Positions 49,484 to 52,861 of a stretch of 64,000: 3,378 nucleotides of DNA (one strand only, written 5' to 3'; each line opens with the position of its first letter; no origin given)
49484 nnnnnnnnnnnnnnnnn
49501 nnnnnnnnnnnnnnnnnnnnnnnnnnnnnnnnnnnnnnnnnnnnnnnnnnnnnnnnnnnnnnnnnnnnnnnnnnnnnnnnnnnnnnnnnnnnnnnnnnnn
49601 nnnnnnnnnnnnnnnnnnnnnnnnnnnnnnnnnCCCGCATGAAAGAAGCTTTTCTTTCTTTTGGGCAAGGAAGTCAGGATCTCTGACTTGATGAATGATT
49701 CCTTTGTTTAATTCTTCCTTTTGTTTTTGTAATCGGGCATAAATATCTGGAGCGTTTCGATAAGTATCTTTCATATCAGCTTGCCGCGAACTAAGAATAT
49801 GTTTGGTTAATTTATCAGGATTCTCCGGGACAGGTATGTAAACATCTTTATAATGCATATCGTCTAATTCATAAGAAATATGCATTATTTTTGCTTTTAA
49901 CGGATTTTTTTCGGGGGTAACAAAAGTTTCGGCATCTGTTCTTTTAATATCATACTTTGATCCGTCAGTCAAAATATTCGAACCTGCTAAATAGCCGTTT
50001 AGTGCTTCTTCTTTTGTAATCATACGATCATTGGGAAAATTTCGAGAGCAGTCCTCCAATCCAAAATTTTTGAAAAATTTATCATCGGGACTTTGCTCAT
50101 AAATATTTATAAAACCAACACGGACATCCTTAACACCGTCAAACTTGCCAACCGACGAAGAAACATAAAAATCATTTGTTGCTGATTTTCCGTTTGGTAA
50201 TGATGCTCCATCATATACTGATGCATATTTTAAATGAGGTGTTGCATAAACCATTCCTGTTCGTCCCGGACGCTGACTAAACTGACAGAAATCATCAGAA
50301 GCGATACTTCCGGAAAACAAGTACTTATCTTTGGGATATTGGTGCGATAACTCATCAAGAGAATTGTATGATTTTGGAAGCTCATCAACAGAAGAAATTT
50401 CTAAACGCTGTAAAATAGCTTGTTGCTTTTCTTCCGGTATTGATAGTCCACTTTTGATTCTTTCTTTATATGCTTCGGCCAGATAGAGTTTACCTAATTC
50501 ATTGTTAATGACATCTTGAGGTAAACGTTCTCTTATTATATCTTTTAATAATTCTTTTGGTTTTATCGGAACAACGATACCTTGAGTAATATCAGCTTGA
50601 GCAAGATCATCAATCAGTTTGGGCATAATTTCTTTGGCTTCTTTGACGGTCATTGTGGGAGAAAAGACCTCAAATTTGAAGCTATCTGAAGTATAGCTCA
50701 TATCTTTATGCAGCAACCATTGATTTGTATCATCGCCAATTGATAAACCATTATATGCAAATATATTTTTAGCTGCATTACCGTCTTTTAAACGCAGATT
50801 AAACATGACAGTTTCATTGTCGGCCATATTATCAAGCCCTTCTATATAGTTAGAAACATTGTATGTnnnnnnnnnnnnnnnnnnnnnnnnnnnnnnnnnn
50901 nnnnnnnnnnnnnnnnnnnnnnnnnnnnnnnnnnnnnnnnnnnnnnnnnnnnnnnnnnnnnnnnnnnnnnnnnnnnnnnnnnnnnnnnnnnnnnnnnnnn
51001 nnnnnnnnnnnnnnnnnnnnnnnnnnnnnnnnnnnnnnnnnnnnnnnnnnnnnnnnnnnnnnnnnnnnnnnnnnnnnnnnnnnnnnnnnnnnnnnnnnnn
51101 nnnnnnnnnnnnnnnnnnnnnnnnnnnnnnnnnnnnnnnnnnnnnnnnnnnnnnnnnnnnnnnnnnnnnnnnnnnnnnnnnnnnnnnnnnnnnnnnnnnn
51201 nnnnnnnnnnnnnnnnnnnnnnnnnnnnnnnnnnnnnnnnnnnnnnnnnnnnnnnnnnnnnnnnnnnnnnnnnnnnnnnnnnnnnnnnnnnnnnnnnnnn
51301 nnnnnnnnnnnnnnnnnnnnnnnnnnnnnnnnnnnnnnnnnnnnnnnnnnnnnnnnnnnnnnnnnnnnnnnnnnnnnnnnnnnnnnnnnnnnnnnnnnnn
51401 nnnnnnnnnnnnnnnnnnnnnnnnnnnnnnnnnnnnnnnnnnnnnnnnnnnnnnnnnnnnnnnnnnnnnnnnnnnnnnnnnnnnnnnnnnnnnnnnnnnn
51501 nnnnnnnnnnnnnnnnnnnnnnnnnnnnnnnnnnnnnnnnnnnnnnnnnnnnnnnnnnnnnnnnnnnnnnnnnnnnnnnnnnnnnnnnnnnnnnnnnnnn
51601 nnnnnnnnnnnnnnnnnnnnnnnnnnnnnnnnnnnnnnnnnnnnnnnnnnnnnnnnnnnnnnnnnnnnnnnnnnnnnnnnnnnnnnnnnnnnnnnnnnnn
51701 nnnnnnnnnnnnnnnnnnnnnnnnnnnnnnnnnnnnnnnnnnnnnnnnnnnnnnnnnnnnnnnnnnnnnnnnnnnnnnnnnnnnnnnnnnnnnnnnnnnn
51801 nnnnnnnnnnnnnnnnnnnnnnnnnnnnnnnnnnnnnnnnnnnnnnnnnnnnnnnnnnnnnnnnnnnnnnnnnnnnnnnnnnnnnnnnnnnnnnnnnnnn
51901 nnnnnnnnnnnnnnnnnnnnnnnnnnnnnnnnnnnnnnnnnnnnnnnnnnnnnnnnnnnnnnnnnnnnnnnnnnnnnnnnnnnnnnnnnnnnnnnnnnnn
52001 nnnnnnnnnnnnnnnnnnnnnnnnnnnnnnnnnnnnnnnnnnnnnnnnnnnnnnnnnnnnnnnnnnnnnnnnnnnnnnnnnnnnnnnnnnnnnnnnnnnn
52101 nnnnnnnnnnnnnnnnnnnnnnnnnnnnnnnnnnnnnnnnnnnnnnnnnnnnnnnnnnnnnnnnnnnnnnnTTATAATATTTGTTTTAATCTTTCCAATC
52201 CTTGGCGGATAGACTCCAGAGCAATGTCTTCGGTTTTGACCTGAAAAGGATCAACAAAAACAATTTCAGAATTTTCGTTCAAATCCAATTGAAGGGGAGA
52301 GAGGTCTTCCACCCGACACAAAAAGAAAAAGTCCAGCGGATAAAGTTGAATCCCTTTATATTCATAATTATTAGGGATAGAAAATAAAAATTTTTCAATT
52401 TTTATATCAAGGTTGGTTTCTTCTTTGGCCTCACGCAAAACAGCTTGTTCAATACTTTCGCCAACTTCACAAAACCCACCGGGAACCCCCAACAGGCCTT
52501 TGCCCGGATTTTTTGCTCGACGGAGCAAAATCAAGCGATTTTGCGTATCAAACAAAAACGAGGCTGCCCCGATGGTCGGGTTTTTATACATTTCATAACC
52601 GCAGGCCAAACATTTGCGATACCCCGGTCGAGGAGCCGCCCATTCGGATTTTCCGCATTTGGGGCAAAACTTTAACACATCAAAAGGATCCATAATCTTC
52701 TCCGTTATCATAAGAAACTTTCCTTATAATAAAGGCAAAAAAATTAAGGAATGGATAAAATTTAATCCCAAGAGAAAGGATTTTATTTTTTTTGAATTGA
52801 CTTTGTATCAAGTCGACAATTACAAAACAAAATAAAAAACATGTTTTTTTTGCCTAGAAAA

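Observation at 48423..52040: AT-rich islet beside tRNA-Glu carrying a 954-aa Asn/Lys-rich ORF, bracketed by two copies of a ~120-nt element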

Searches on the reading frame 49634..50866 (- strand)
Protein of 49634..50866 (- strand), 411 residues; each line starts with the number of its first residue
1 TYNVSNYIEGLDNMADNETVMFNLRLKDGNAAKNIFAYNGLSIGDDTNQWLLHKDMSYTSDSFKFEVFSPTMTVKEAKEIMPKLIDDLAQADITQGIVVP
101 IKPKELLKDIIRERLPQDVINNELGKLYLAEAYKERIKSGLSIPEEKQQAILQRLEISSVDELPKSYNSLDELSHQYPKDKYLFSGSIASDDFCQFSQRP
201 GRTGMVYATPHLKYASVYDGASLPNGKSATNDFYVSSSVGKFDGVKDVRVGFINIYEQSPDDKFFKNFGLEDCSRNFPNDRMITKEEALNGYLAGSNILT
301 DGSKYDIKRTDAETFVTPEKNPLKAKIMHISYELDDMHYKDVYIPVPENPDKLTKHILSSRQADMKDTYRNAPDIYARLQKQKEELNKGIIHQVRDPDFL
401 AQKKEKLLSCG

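Call 52: predict_structure(alignment_id=A3)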
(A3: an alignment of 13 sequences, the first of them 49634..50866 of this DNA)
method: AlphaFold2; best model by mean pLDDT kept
length: 411 residues; sequences in the alignment: 13
mean_pLDDT: 84.5   pTM: 0.80
mean pLDDT of the five models: 84.5, 81.5, 80.8, 80.8, 78.9
residues with pLDDT >= 90: 150; 70-90: 215; 50-70: 41; < 50: 5
segments of 3 or more residues with pLDDT < 50: 277-279
pLDDT, mean of each block of 10 residues (from residue 1): 78 92 90 94 93 82 86 93 91 81 81 86 91 89 90 92 90 95 80 60 75 87 70 76 86 92 75 58 85 84 87 82 91 82 90 86 79 87 92 87 87 60
secondary structure, 60 per line:
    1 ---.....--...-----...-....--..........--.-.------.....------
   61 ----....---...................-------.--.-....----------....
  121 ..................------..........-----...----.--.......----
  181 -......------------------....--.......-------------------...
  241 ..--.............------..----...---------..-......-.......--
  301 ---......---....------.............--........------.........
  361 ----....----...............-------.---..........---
elements in order: H4-7 E19-21 E23-26 H29-38 E50-54 E65-68 H74-90 H103-106 H117-138 H145-154 H170-176 E182-187 E206-209 H212-218 E238-242 E245-257 H285-290 E292-298 E304-309 E313-316 E323-335 E338-345 H352-360 H365-368 H373-387 H399-408

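Call 56: fold_search(model_id=the predicted structure, library=pdb)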
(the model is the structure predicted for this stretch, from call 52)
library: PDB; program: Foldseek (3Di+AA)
matches with E <= 10: 353; with E <= 0.001: 0
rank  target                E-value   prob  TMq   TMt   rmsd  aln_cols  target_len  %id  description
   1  3mtj                  2.1e-01  0.63  0.13  0.13   6.2        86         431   12  The Crystal Structure of a Homoserine Dehydrogenase from Thiobacillus denitrificans to 2.15A (released 2010-05-12)
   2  5zkj_B                3.1e-01  0.05  0.13  0.14  22.0       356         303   13  Human EXOG-H140A in complex with RNA/DNA hybrid duplex (released 2019-04-03)
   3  9a5i_B                3.7e-01  0.47  0.14  0.13   4.7        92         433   11  Integrative model of MTNK-DHOM by crosslinking MS and deep learning (released 2024-09-18)
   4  5z87_A                4.6e-01  0.03  0.05  0.03  19.8       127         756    8  Structural of a novel b-glucosidase EmGH1 at 2.3 angstrom from Erythrobacter marinus (released 2019-02-06)
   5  5z87_B                5.1e-01  0.03  0.06  0.03  19.8       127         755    8  Structural of a novel b-glucosidase EmGH1 at 2.3 angstrom from Erythrobacter marinus (released 2019-02-06)
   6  8ron_C                5.4e-01  0.08  0.12  0.11  18.2       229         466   13  Crystal structure of human FAD synthase, isoform 2 (released 2024-04-10)
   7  3e8o_B                6.1e-01  0.21  0.14  0.42   6.2       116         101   11  CRYSTAL STRUCTURE OF A PUTATIVE ANTIBIOTIC BIOSYNTHESIS MONOOXYGENASE (DR_2100) FROM DEINOCOCCUS RADIODURANS AT 1.40 A (released 2008-09-09)
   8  6zlx                  6.1e-01  0.03  0.05  0.08  21.6       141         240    8  The structure of the ClpX-associated factor PDIP38 (released 2021-07-14)
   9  9ijj_x                6.4e-01  0.02  0.07  0.03  24.9       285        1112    9  In situ structure of the central apparatus in mouse sperm axoneme. (released 2025-06-04)
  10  5t4i_A                6.8e-01  0.03  0.11  0.13  20.9       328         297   13  A Novel domain in human EXOG converts apoptotic endonuclease to DNA-repair enzyme (released 2017-05-17)
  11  9m1e_A                8.0e-01  0.11  0.08  0.13  16.4        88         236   18  Crystal structure of the CPS-6 H148A/F122A versus cis-resveratrol complex (released 2026-03-04)
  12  8oj2_A                8.0e-01  0.04  0.07  0.09  19.1       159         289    9  Crystal structure of the DNA binding domain of M. polymorpha Auxin Response Factor 2 (MpARF2) in complex with protomor (released 2024-04-17)
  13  3ah6_C                8.4e-01  0.38  0.15  0.49   4.6       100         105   10  Remarkable improvement of the heat stability of CutA1 from E.coli by rational protein designing (released 2010-08-11)
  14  6gyz_B                8.4e-01  0.16  0.12  0.11   6.8        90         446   13  Crystal structure of GlmM from Staphylococcus aureus (released 2019-01-23)
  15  5om5_A                9.4e-01  0.04  0.14  0.16  21.4       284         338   12  Crystal structure of Alpha1-antichymotrypsin variant DBS-I-allo1: an allosterically triggered drug-binding serpin for  (released 2018-05-23)
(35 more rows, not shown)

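Call 87: fold_search(model_id=the predicted structure, library=viral)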
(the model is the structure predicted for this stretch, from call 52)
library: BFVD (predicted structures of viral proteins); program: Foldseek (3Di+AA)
matches with E <= 10: 291; with E <= 0.001: 0
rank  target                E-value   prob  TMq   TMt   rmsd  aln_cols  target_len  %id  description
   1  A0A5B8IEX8            6.0e-03  0.15  0.13  0.07  30.3       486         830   10  Uncharacterized protein [Mimiviridae sp. ChoanoV1]
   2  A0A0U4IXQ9            1.4e-01  0.60  0.16  0.20  11.0       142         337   13  Amidoligase [Arthrobacter phage Salgado]
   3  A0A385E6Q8            4.0e-01  0.20  0.17  0.28  11.8       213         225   13  (no name in the UniProt tables at hand)
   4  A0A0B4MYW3            4.0e-01  0.01  0.05  0.07  18.4       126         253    9  Uncharacterized protein [Streptococcus phage SOCP]
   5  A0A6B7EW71            5.3e-01  0.02  0.08  0.09  23.2       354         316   10  (no name in the UniProt tables at hand)
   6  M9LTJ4                5.9e-01  0.08  0.11  0.23  13.4       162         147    9  (no name in the UniProt tables at hand)
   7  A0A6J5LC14            6.3e-01  0.21  0.15  0.06  14.1       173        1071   16  Amidoligase enzyme [uncultured Caudovirales phage]
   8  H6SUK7                6.6e-01  0.25  0.13  0.16   4.9        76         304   16  Uncharacterized protein [Campylobacter virus IBB35]
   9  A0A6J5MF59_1          7.4e-01  0.04  0.07  0.04  21.9       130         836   14  Uncharacterized protein [uncultured Caudovirales phage]
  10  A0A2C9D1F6            8.3e-01  0.21  0.12  0.46   4.6        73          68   16  Uncharacterized protein [Yersinia phage fHe-Yen9-03]
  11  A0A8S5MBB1            8.3e-01  0.20  0.13  0.43   4.3        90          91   16  Uncharacterized protein [Podoviridae sp. ct53O25]
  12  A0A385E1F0            8.8e-01  0.08  0.12  0.12  15.1       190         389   12  (no name in the UniProt tables at hand)
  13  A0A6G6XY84            9.3e-01  0.08  0.11  0.14  23.7       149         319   13  Uncharacterized protein [Ochrobactrum phage vB_OspP_OH]
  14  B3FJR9                9.8e-01  0.14  0.10  0.15   4.8        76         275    9  Uncharacterized protein [Pseudomonas phage 201phi2-1]
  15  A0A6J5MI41            9.8e-01  0.05  0.07  0.06  18.6       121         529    9  Uncharacterized protein [uncultured Caudovirales phage]
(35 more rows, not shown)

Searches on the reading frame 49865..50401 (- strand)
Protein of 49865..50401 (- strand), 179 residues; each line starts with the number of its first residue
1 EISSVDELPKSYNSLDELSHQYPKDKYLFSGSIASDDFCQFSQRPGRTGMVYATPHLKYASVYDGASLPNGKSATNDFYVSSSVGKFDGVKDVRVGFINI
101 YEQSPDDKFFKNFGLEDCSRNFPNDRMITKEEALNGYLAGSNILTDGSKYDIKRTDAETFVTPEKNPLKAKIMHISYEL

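Call 63: search_solved_structures(query=A4, max_evalue=10, show_alignments=3)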
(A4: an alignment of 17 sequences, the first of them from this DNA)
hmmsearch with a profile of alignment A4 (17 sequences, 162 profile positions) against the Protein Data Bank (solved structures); distinct sequences matched with E-value up to 10: 5.
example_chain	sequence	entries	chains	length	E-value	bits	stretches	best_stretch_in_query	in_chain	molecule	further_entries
6j9c_A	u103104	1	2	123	0.11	15.4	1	67-123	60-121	B3 domain-containing transcription factor LEC2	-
3nnd_B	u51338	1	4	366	0.12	15.2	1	30-90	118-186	Possible substrate binding protein of ABC transporter system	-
3n0x_A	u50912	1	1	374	0.13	15.2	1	30-90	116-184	Possible substrate binding protein of ABC transporter system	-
8fmw_Aa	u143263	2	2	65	0.83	12.5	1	111-154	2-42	50S ribosomal protein L29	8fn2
2re7_A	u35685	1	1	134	0.99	12.3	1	18-103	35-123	Uncharacterized protein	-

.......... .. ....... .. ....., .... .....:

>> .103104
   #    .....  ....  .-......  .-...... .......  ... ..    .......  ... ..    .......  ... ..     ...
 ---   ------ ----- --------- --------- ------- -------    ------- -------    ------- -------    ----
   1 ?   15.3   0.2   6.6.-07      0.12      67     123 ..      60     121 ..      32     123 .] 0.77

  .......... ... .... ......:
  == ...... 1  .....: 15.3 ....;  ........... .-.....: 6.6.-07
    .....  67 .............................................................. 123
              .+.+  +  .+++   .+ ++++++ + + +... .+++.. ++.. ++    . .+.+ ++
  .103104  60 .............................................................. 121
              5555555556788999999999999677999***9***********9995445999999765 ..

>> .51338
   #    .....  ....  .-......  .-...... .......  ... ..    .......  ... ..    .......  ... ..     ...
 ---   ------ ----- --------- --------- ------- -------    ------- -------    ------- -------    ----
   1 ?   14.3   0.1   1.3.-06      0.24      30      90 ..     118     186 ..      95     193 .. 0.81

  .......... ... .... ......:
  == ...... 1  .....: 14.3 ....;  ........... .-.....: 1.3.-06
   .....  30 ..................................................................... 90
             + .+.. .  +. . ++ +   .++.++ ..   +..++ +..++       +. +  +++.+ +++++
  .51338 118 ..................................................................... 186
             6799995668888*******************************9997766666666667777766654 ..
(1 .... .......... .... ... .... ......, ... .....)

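Call 64: search_protein_families(library=pfam, alignment_id=A4, max_evalue=5)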
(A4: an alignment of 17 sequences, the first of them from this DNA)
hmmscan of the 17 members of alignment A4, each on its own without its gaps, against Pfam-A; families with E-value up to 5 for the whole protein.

A. member 1, seq(179 aa): 0 families

B. families by the number of members that match (of 17 scanned): 4 families
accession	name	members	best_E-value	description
PF03291.22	mRNA_G-N7_MeTrfase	1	0.087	mRNA (guanine-N(7))-methyltransferase domain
PF24209.2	DUF7431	1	0.092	Domain of unknown function (DUF7431)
PF19733.4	DUF6223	1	0.098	Family of unknown function (DUF6223)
PF19152.5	DUF5834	1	0.15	Family of unknown function (DUF5834)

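Call 66: find_homologous_proteins(query=A4, max_evalue=0.01)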
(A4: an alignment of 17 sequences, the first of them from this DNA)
Query A4 (17 sequences): 971 candidates shared short words with the query, none scored E <= 0.01.
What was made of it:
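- Tried and rejected: Returned no scored hit, apparently a candidate-selection failure (call 66).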

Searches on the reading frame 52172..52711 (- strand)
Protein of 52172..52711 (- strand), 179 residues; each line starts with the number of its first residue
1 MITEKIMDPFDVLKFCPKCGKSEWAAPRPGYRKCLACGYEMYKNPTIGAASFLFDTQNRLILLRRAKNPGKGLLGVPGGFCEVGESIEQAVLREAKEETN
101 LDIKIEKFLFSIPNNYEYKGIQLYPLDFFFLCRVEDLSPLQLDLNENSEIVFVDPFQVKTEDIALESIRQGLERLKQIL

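Call 10: search_protein_families(library=pfam, proteins=[window:52172-52711:-], max_evalue=0.1)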
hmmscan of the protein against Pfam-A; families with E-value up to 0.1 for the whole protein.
window:52172-52711:- (179 aa): 6 families
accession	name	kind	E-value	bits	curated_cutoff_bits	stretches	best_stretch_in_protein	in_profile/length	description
PF00293.34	NUDIX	-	3.2e-18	66.5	21.1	1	47-158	4-118/134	NUDIX domain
PF22327.2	Nudt16-like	-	0.0027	18.1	27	1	71-105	32-67/161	U8 snoRNA-decapping enzyme-like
PF13248.11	Zn_ribbon_3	-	0.023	14.6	27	0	15-21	18-24/26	zinc-ribbon domain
PF13240.11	Zn_Ribbon_1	-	0.04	14.2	25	0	14-21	14-21/23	zinc-ribbon domain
PF12773.13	DZR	-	0.043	14.4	27.3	1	14-42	13-35/45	Double zinc ribbon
PF14815.12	NUDIX_4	-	0.09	13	35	0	55-135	7-81/113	NUDIX domain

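Call 90: find_homologous_proteins(query=window:52172-52711:-, max_evalue=1e-30)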
Query window:52172-52711:- (179 aa): 30 proteins with E <= 1e-30 among 142 candidates.
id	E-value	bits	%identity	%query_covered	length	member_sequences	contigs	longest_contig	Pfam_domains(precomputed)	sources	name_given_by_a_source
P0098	2.1e-114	397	99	100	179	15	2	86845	PF00293.35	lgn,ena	-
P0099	1.9e-72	261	67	96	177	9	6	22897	PF00293.35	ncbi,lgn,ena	-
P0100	5.6e-72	259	66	96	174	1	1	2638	PF00293.35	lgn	-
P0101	4.7e-68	246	61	93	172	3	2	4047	PF00293.35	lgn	-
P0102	1.1e-67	245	59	94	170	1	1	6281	PF00293.35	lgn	-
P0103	5.0e-67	243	58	94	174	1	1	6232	PF00293.35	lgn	-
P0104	1.9e-66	241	60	96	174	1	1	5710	PF00293.35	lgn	-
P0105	2.2e-66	241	60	96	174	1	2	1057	PF00293.35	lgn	-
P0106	1.1e-65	239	60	95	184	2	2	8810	PF00293.35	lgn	-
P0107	1.3e-62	229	59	94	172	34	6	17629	PF00293.35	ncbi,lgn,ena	-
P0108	8.1e-62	226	59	94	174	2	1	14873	PF00293.35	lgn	-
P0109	1.9e-61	225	56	94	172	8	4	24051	PF00293.35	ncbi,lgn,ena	-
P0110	9.6e-61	223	53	94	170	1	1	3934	PF00293.35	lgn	-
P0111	3.9e-60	221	56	93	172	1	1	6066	PF00293.35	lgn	-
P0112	1.0e-59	219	55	93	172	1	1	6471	PF00293.35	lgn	-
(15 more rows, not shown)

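Call 91: find_encoding_contigs(protein=P0099, flank=10000, max_places=4)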
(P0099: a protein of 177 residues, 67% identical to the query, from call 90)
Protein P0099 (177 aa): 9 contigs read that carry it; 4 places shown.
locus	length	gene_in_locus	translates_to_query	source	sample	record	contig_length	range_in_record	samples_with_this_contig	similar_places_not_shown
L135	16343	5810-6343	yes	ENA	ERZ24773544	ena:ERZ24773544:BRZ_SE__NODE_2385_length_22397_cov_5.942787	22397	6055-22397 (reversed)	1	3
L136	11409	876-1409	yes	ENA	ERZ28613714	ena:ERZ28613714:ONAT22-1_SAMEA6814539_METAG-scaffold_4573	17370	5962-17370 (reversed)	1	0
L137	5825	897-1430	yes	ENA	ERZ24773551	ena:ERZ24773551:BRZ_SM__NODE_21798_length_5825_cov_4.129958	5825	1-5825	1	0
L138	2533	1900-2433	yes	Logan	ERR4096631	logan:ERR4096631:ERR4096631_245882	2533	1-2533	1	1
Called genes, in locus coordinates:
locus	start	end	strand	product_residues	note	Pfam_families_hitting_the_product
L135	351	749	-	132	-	PF01245:Ribosomal_L19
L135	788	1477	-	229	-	PF01746:tRNA_m1G_MT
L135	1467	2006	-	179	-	PF01782:RimM, PF05239:PRC, PF24986:PRC_RimM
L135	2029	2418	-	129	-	PF00886:Ribosomal_S16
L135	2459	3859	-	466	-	PF01656:CbiA (faint), PF02881:SRP54_N, PF06414:Zeta_toxin (weak), PF00448:SRP54, PF13401:AAA_22 (weak), PF02978:SRP_SPB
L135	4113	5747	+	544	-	PF00890:FAD_binding_2 (faint), PF01134:GIDA (faint), PF01262:AlaDh_PNT_C (faint), PF07992:Pyr_redox_2, PF13738:Pyr_redox_3, PF00070:Pyr_redox, PF02852:Pyr_redox_dim (weak), PF00581:Rhodanese, +4 more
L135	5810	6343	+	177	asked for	PF00293:NUDIX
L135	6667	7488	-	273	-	PF00905:Transpeptidase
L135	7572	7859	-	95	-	-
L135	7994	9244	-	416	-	-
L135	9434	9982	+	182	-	PF00857:Isochorismatase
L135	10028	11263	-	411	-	-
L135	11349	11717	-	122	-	-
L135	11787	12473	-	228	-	PF01965:DJ-1_PfpI (faint)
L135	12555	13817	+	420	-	PF00675:Peptidase_M16, PF05193:Peptidase_M16_C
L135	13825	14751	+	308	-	PF02401:LYTB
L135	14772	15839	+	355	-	PF04326:SLFN_AlbA_2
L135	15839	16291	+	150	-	PF00075:RNase_H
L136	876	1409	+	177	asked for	PF00293:NUDIX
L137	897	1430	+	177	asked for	PF00293:NUDIX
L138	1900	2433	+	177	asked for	PF00293:NUDIX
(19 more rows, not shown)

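Call 95: find_encoding_contigs(protein=P0157, flank=10000, max_places=4)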
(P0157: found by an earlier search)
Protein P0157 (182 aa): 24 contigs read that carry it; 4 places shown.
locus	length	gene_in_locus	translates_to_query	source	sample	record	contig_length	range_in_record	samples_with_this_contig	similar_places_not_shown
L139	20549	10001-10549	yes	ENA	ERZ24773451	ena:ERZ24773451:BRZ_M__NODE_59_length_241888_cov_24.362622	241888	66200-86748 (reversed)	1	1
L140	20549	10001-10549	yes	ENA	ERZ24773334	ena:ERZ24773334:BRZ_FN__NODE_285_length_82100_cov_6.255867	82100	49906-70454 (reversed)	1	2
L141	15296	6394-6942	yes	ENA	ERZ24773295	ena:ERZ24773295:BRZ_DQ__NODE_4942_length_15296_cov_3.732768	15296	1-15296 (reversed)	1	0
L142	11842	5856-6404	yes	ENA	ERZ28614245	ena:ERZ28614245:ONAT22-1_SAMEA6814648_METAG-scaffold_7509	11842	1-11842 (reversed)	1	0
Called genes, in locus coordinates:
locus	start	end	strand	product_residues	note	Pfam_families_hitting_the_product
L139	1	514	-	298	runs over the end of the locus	PF04542:Sigma70_r2, PF04545:Sigma70_r4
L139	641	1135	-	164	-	-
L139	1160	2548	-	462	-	PF01336:tRNA_anti-codon, PF00152:tRNA-synt_2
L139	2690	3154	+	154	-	PF05433:Rick_17kDa_Anti (weak)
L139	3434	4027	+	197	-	-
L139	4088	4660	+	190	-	-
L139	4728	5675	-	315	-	-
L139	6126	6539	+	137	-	PF02583:Trns_repr_metal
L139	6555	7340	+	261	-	PF00753:Lactamase_B (weak), PF12706:Lactamase_B_2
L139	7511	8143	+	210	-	PF02525:Flavodoxin_2 (weak), PF03358:FMN_red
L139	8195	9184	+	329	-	-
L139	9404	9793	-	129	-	-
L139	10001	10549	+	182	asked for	PF00857:Isochorismatase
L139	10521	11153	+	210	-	PF00702:Hydrolase, PF13419:HAD_2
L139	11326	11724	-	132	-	-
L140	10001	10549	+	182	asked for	PF00857:Isochorismatase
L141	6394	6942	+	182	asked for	PF00857:Isochorismatase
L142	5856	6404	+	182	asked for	PF00857:Isochorismatase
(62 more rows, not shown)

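Call 98: find_encoding_contigs(protein=P0154, flank=10000, max_places=3)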
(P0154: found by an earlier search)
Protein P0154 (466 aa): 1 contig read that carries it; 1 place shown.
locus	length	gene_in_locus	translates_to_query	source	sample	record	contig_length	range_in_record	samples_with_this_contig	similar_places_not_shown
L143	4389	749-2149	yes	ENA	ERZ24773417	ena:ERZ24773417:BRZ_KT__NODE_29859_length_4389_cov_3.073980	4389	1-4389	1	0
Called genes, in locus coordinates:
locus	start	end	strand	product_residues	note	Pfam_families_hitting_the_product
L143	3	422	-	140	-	?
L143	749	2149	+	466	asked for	PF02881:SRP54_N, PF01656:CbiA (faint), PF00448:SRP54, PF02978:SRP_SPB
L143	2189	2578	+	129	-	PF00886:Ribosomal_S16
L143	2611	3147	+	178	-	PF01782:RimM, PF05239:PRC (weak), PF24986:PRC_RimM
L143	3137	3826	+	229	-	PF01746:tRNA_m1G_MT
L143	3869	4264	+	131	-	PF01245:Ribosomal_L19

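Call 99: find_encoding_contigs(protein=P0136, flank=10000, max_places=3)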
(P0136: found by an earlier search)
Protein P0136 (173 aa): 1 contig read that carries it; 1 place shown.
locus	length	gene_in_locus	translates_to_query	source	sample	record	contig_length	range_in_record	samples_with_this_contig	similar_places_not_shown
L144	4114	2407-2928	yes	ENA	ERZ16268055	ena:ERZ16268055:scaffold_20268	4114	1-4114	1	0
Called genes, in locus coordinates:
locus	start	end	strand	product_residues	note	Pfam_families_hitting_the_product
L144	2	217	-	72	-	?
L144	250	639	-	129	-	PF00886:Ribosomal_S16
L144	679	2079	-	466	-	PF02881:SRP54_N, PF01656:CbiA (faint), PF00448:SRP54, PF02978:SRP_SPB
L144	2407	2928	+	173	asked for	PF00293:NUDIX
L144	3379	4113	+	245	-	?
